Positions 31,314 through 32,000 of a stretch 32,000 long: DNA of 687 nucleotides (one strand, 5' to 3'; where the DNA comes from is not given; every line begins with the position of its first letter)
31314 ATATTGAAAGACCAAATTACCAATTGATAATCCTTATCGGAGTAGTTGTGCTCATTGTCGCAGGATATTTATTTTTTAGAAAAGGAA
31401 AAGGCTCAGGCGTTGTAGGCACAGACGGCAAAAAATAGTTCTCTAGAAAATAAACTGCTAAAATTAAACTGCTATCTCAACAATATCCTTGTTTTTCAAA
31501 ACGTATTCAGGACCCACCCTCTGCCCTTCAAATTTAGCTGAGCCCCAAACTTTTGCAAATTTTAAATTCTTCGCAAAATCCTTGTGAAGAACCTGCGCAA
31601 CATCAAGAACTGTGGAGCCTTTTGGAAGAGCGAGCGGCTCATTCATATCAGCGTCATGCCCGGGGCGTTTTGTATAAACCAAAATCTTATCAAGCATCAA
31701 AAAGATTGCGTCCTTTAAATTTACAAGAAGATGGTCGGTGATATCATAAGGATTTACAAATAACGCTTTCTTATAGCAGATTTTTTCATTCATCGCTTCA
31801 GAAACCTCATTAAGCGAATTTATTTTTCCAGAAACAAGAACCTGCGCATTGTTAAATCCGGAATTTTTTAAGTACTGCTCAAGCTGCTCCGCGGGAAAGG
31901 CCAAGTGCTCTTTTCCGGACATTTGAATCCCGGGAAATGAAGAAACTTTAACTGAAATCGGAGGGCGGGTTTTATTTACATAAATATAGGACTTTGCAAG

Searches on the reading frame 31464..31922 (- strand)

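Call 76: search_protein_families(library=pfam, proteins=[window:31464-31922:-], max_evalue=0.01)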
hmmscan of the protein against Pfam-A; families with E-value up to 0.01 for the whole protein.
window:31464-31922:- (152 aa): 1 family
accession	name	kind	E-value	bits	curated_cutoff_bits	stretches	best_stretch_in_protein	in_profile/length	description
PF02824.27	TGS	-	6.2e-16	58.6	22.2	1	82-150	3-58/60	TGS domain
